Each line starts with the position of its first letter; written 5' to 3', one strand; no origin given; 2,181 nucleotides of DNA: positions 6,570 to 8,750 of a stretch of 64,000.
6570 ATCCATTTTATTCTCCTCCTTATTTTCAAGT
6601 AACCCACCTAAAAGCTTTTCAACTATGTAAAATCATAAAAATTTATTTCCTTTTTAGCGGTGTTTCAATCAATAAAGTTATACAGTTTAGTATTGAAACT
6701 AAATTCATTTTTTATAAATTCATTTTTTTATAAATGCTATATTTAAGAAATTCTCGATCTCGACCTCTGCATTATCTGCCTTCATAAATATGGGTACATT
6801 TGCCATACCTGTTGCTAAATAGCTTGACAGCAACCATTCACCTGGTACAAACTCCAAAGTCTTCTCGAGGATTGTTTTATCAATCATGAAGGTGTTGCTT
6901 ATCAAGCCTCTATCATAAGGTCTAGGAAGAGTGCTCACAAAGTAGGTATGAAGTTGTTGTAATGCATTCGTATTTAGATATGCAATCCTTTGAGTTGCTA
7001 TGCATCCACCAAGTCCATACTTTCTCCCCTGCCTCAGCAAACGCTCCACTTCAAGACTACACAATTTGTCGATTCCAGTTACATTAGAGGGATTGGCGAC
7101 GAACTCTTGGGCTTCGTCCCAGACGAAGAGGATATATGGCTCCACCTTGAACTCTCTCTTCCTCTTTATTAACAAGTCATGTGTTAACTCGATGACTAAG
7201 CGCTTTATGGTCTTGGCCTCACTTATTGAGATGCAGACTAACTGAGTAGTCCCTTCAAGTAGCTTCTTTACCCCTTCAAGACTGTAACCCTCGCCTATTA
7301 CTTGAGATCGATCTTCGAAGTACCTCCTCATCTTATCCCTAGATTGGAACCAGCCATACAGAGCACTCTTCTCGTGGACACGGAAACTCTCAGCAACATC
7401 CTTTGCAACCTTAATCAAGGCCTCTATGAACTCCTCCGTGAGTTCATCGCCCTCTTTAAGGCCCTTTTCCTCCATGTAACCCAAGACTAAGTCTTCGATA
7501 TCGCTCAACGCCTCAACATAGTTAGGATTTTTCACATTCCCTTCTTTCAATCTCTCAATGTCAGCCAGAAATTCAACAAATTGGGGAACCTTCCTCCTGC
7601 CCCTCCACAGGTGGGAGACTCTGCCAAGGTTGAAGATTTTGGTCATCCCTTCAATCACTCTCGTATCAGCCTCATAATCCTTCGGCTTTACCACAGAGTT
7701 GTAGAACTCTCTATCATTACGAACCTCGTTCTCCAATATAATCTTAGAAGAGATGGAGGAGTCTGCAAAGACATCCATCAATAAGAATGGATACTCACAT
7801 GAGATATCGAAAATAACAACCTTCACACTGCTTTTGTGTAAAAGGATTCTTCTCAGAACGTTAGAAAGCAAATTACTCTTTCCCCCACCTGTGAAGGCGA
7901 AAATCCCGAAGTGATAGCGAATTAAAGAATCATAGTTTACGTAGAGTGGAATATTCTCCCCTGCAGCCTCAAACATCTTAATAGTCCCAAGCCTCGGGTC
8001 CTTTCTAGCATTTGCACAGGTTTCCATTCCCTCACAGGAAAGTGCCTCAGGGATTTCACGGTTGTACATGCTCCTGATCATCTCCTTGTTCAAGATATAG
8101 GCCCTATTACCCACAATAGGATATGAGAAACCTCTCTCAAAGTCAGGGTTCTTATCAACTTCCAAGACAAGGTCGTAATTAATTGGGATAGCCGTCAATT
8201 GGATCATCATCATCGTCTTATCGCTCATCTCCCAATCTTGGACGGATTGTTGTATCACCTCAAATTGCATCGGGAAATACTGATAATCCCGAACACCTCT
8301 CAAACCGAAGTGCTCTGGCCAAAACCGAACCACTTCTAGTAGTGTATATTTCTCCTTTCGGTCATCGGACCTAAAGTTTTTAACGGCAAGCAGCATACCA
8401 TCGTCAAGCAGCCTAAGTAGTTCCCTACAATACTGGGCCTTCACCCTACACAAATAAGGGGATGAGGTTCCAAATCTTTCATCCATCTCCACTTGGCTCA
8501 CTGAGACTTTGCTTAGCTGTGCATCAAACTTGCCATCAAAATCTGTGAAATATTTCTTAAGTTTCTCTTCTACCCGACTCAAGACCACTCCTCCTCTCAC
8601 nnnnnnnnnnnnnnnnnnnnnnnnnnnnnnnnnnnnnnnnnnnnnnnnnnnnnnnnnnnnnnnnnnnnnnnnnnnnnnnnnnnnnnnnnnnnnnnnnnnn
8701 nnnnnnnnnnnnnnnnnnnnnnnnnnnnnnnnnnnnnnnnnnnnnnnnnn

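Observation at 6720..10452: Stand-alone, enlarged NurA-like / HerA-like gene pair with no Mre11-Rad50 partner: candidate novel nuclease-ATPase system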

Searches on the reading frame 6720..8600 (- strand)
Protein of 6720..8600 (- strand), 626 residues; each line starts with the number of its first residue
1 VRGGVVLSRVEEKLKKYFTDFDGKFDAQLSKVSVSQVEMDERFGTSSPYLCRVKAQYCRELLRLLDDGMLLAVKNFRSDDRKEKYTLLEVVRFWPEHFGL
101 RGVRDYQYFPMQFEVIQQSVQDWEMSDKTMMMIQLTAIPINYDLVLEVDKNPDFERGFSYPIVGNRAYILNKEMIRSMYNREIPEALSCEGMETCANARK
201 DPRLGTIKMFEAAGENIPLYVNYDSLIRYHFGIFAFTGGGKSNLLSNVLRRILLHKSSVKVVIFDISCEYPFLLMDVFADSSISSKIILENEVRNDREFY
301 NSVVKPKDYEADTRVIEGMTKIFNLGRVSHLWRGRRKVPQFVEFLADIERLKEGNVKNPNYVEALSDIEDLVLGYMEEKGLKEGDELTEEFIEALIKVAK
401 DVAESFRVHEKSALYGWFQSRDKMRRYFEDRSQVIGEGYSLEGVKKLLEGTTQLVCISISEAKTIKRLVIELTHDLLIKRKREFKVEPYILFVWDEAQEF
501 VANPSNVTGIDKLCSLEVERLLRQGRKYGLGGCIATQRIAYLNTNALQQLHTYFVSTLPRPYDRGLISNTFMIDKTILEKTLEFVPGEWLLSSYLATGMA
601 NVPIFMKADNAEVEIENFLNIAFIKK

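Call 3: search_protein_families(library=pfam, proteins=[window:6720-8600:-], max_evalue=1)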
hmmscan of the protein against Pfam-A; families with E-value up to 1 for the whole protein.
window:6720-8600:- (626 aa): 2 families
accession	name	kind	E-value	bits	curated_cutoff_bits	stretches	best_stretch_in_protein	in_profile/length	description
PF01935.23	DUF87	-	2.4e-13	51.1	23.2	1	213-274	8-68/220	Helicase HerA, central domain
PF01580.24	FtsK_SpoIIIE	-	0.21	11.5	24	0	197-263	10-74/221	FtsK/SpoIIIE family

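Call 4: search_protein_families(library=ncbifam, proteins=[window:6720-8600:-], max_evalue=1)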
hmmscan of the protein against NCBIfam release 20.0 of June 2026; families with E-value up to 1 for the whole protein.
window:6720-8600:- (626 aa): 6 families
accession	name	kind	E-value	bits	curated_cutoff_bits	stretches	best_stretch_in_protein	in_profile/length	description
NF042943.1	HerA_antiphage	equivalog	1.2e-10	40.6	800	2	206-271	134-198/566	anti-phage-associated helicase HerA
NF040937.1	HerA_Thermprot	equivalog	2.1e-10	39.6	800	2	205-270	118-180/487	DNA double-strand break repair helicase HerA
NF040819.1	helicase_HerA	equivalog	3.8e-10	38.9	970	2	215-273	143-200/561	DNA double-strand break repair helicase HerA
NF053655.1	CedD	equivalog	9.9e-09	34.4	600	2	217-276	211-267/527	DNA-translocating ATPase CedD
NF042944.1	HerA_antiphage_2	equivalog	1.7e-08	33.7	850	2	465-567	399-504/576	anti-phage-associated helicase HerA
NF033849.1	ser_rich_anae_1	subfamily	0.26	8.5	650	1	516-567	1048-1099/1163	serine-rich protein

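Call 5: search_protein_families(library=padloc, proteins=[window:6720-8600:-], max_evalue=1)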
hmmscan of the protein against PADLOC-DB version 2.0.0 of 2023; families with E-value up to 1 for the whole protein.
window:6720-8600:- (626 aa): 17 families
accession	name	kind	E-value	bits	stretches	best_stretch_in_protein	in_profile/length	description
PDLC01055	HerA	-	2.9e-36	123.4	2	60-289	11-213/532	Type III coevolved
PDLC04105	HerA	-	2.6e-22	77.1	2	144-286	95-223/576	-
PDLC04102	HerA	-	8.9e-15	52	2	362-583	386-598/654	-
PDLC04103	HerA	-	1.5e-14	51.2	2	478-593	430-545/579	-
PDLC04097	HerA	-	3.7e-13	47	2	157-270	107-208/618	-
PDLC02185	HerA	-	1.4e-12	45.2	2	211-271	147-206/585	-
PDLC04100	HerA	-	3.7e-12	43.7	2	210-270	145-204/580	-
PDLC04098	HerA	-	2.8e-11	40.7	2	464-560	505-601/686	-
PDLC04140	mad8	-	6.1e-09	33.8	1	230-571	29-266/314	mads_8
PDLC04106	HerA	-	7.7e-09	32.6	2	466-566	492-589/667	-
PDLC02188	HerA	-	1.1e-08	32.4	2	485-567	424-504/578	-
PDLC04104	HerA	-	3.3e-05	20.8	1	490-569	221-300/379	-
PDLC02685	DndH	-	0.00028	16.7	1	368-545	1441-1607/1678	DndH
PDLC04101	HerA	-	0.00051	16.9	1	147-284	100-223/400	-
PDLC04099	HerA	-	0.0056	14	1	214-271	155-211/214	-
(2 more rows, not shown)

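Call 15: find_homologous_proteins(query=window:6720-8582:-)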
Query window:6720-8582:- (620 aa): 1735 proteins with E <= 0.001 among 8000 candidates; the best 120 are listed.
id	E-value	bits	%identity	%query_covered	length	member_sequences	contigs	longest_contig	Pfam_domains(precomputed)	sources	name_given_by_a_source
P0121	0.0e+0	1214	100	87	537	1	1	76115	PF01935.24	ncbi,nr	ncbi:MAG: ATP-binding protein [Candidatus Methylarchaceae archaeon HK02M2]|nr:ATP-binding protein [C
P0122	0.0e+0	1135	80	99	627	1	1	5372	PF01935.24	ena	-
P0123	0.0e+0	1125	79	99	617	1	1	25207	PF01935.24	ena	-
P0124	0.0e+0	1124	79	99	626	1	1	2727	PF01935.24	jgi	jgi:DNA helicase HerA-like ATPase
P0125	0.0e+0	1117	78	99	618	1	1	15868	PF01935.24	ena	-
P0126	0.0e+0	1109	77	99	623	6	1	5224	PF01935.24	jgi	-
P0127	0.0e+0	1109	78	99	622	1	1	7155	PF01935.24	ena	-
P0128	0.0e+0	1107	77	99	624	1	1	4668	PF01935.24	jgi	-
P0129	0.0e+0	1104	77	99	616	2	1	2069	PF01935.24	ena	-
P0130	0.0e+0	1097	77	99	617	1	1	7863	PF01935.24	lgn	-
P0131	0.0e+0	1097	77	99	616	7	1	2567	PF01935.24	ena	-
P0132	0.0e+0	1097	77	99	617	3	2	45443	PF01935.24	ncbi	-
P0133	0.0e+0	1095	76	99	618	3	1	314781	PF01935.24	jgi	-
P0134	0.0e+0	1094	77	100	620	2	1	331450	PF01935.24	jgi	-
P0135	0.0e+0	1094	77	99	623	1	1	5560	PF01935.24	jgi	jgi:DNA helicase HerA-like ATPase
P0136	0.0e+0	1093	77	99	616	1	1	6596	PF01935.24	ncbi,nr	ncbi:ATP-binding protein [Candidatus Bathyarchaeota archaeon]|nr:ATP-binding protein [Candidatus Bat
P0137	0.0e+0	1091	77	99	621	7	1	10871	PF01935.24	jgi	-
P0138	0.0e+0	1091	76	99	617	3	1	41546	PF01935.24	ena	-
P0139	0.0e+0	1091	77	99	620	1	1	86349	PF01935.24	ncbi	-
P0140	0.0e+0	1085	75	99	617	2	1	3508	PF01935.24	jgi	-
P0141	0.0e+0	1083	76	99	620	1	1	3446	PF01935.24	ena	-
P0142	0.0e+0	1080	77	99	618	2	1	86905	PF01935.24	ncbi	-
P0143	0.0e+0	1077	75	99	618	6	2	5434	PF01935.24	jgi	jgi:DNA helicase HerA-like ATPase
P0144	0.0e+0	1075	75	99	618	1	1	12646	PF01935.24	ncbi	-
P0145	0.0e+0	1073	75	99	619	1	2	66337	PF01935.24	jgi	jgi:hypothetical protein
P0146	0.0e+0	1072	75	99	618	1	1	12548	PF01935.24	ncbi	-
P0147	0.0e+0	1072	75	99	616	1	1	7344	PF01935.24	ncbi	-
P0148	0.0e+0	1066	75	98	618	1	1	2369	PF01935.24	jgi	jgi:DNA helicase HerA-like ATPase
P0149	0.0e+0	1065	74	98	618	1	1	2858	PF01935.24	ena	-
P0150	0.0e+0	1063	75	99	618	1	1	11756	PF01935.24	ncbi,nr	ncbi:MAG: hypothetical protein QG670_638 [Thermoproteota archaeon]|nr:hypothetical protein [Thermopr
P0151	0.0e+0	1058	74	99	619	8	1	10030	PF01935.24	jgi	-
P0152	0.0e+0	1050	73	99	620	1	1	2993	PF01935.24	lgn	-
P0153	0.0e+0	1034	73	100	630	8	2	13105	PF01935.24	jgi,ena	-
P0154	0.0e+0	1014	72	99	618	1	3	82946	PF01935.24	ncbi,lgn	-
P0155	0.0e+0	1012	71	99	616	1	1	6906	PF01935.24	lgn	-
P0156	0.0e+0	1011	72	98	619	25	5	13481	PF01935.24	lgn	-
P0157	1.6e-294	996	69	99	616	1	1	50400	PF01935.24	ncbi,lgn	ncbi:MAG: ATP-binding protein [Candidatus Bathyarchaeia archaeon]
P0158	5.7e-292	988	70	99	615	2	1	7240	PF01935.24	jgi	-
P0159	1.7e-289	980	69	99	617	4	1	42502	PF01935.24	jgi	-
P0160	2.1e-289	979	69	99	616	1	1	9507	PF01935.24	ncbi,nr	ncbi:MAG: ATP-binding protein [Desulfobacterales bacterium]|nr:ATP-binding protein [Desulfobacterale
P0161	2.2e-288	976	69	99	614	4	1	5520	PF01935.24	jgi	jgi:hypothetical protein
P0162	1.6e-285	966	73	93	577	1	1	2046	PF01935.24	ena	-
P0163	1.5e-284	963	68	99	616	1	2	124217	PF01935.24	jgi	jgi:hypothetical protein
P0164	1.9e-281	953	68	97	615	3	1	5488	PF01935.24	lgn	-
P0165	5.2e-278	942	66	99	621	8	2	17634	PF01935.24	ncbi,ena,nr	ncbi:hypothetical protein DRO69_00905 [Candidatus Bathyarchaeota archaeon]|nr:MAG: hypothetical prot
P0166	8.6e-276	934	67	98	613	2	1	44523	PF01935.24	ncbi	ncbi:MAG: ATP-binding protein [Candidatus Bathyarchaeia archaeon]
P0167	5.9e-274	928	67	99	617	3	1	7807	PF01935.24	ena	-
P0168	2.8e-273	926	67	99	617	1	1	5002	PF01935.24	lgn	-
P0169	8.3e-270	915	64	99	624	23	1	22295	PF01935.24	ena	-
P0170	9.7e-270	914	65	99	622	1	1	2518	PF01935.24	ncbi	-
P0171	1.6e-269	914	64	99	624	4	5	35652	PF01935.24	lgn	-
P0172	1.8e-269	913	65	99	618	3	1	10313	PF01935.24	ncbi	-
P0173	9.8e-268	908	64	99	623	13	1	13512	PF01935.24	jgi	jgi:DNA helicase HerA-like ATPase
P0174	3.6e-267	906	63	99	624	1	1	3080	PF01935.24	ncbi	-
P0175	5.9e-267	905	65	99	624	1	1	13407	PF01935.24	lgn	-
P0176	6.5e-267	905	65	99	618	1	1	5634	PF01935.24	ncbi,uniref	ncbi:MAG: ATP-binding protein [Candidatus Jordarchaeum sp.]|uniref:ATP-binding protein n=1 Tax=Candi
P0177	1.2e-265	901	64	99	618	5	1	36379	PF01935.24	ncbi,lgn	ncbi:MAG: ATP-binding protein [Candidatus Lokiarchaeia archaeon]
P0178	3.1e-265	899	64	99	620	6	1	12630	PF01935.24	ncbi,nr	ncbi:ATP-binding protein [Candidatus Bathyarchaeota archaeon]|nr:ATP-binding protein [Candidatus Bat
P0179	5.0e-259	879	63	99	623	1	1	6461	PF01935.24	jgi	-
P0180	1.1e-257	875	68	90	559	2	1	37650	PF01935.24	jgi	jgi:hypothetical protein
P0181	8.2e-255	865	63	99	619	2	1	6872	PF01935.24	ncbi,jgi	-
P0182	6.2e-234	796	57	98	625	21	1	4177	PF01935.24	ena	-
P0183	3.7e-231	787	57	98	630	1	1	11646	PF01935.24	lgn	-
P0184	6.5e-231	786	56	98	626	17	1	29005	PF01935.24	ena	-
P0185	8.8e-231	786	59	99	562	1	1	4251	PF01935.24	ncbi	ncbi:MAG: ATP-binding protein [Candidatus Freyarchaeota archaeon]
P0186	1.5e-230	785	59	99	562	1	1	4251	PF01935.24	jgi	-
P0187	1.5e-230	785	56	98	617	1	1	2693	PF01935.24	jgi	-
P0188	3.4e-230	784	57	99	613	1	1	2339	PF01935.24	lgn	-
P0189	4.2e-230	783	56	98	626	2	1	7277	PF01935.24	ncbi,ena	-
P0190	1.1e-229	782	71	78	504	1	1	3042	PF01935.24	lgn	-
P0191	1.8e-229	781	57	98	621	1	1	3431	PF01935.24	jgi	jgi:DNA helicase HerA-like ATPase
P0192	6.3e-229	780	56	98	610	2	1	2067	PF01935.24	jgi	jgi:hypothetical protein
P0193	7.1e-229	779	55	98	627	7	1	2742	PF01935.24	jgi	-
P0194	8.3e-229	779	56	99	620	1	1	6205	PF01935.24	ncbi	-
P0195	1.1e-228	779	56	99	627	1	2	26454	PF01935.24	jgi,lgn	-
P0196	1.3e-228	778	56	98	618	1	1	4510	PF01935.24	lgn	-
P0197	1.5e-228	778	55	97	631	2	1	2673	PF01935.24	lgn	-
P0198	2.3e-228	778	57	98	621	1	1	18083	PF01935.24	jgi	jgi:DNA helicase HerA-like ATPase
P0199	2.9e-228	777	57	99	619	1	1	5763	PF01935.24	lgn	-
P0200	4.1e-228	777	57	99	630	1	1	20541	PF01935.24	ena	-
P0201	5.7e-228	776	56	98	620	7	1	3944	PF01935.24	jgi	-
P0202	7.2e-228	776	55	98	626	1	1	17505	PF01935.24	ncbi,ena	-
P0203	9.2e-228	776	56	97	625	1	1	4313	PF01935.24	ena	-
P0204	1.1e-227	775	57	97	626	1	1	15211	PF01935.24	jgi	jgi:DNA helicase HerA-like ATPase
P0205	1.1e-227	775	57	97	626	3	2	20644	PF01935.24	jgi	jgi:DNA helicase HerA-like ATPase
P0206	1.1e-227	775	57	97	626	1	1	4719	PF01935.24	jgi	jgi:DNA helicase HerA-like ATPase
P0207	1.1e-227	775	54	99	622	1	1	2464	PF01935.24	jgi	-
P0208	1.2e-227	775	56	98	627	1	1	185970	PF01935.24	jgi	-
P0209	1.3e-227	775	56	97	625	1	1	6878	PF01935.24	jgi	-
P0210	1.3e-227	775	56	97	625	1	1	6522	PF01935.24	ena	-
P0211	1.3e-227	775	56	97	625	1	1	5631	PF01935.24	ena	-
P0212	1.4e-227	775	56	98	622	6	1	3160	PF01935.24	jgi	-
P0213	1.8e-227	775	56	97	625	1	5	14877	PF01935.24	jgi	-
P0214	1.8e-227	775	56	97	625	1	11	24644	PF01935.24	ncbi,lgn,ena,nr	ncbi:ATP-binding protein [Candidatus Bathyarchaeota archaeon]|nr:MAG: ATP-binding protein [Candidatu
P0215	1.9e-227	775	56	97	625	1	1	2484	PF01935.24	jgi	-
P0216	2.1e-227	775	55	98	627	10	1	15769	PF01935.24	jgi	-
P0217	2.2e-227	774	56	99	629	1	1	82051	PF01935.24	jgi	jgi:hypothetical protein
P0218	2.7e-227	774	56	97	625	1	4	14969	PF01935.24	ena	-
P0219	3.1e-227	774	55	98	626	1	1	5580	PF01935.24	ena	-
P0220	5.2e-227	773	55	98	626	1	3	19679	PF01935.24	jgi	jgi:hypothetical protein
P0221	6.3e-227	773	55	98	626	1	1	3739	PF01935.24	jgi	-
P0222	6.7e-227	773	56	97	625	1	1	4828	PF01935.24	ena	-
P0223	7.5e-227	773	54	100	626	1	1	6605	PF01935.24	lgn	-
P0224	7.5e-227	773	56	99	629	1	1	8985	PF01935.24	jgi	-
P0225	1.2e-226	772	56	98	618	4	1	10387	PF01935.24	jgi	-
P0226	1.4e-226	772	56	98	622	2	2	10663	PF01935.24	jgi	-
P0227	1.4e-226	772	56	99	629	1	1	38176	PF01935.24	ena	-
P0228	1.4e-226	772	56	99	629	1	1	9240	PF01935.24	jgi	-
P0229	1.6e-226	772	57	97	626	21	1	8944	PF01935.24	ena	-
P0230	1.9e-226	771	55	98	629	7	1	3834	PF01935.24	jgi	-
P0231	2.1e-226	771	56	97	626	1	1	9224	PF01935.24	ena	-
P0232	2.3e-226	771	55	99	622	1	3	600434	PF01935.24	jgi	jgi:hypothetical protein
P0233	2.8e-226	771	56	97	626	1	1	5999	PF01935.24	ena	-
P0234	3.3e-226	771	55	99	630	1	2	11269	PF01935.24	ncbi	-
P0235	4.7e-226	770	56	99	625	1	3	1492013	PF01935.24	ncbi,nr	ncbi:MAG: ATP-binding protein [Candidatus Bathyarchaeota archaeon]|nr:ATP-binding protein [Candidatu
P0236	4.8e-226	770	56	99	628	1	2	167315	PF01935.24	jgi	-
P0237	7.1e-226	769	57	97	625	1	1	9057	PF01935.24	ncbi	ncbi:MAG: ATP-binding protein [Candidatus Bathyarchaeales archaeon]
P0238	8.5e-226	769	56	97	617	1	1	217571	PF01935.24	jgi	jgi:DNA helicase HerA-like ATPase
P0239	9.8e-226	769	53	99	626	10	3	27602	PF01935.24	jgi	-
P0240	9.9e-226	769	56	97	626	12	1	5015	PF01935.24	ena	-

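Call 18: find_encoding_contigs(protein=P0235, flank=10000, max_places=3)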
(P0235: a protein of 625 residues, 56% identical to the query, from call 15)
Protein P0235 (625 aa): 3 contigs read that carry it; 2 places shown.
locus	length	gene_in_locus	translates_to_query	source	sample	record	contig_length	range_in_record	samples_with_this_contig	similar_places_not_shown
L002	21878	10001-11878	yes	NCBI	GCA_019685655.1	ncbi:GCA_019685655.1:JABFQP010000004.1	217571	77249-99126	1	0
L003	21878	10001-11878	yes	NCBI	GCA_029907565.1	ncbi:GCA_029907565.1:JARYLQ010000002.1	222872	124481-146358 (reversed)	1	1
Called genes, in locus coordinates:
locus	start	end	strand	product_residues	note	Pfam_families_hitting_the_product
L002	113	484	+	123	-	PF02627:CMD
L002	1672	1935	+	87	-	-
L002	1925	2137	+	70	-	PF10049:DUF2283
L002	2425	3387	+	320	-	PF00365:PFK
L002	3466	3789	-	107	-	-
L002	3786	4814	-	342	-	PF00365:PFK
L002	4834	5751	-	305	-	PF01116:F_bP_aldolase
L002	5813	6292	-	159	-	-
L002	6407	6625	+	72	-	-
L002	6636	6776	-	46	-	-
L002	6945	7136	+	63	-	-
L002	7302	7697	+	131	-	-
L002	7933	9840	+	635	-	-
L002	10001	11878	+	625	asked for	PF01935:DUF87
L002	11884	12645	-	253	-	PF13302:Acetyltransf_3 (faint), PF13508:Acetyltransf_7 (faint), PF00583:Acetyltransf_1, PF08445:FR47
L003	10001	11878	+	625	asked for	PF01935:DUF87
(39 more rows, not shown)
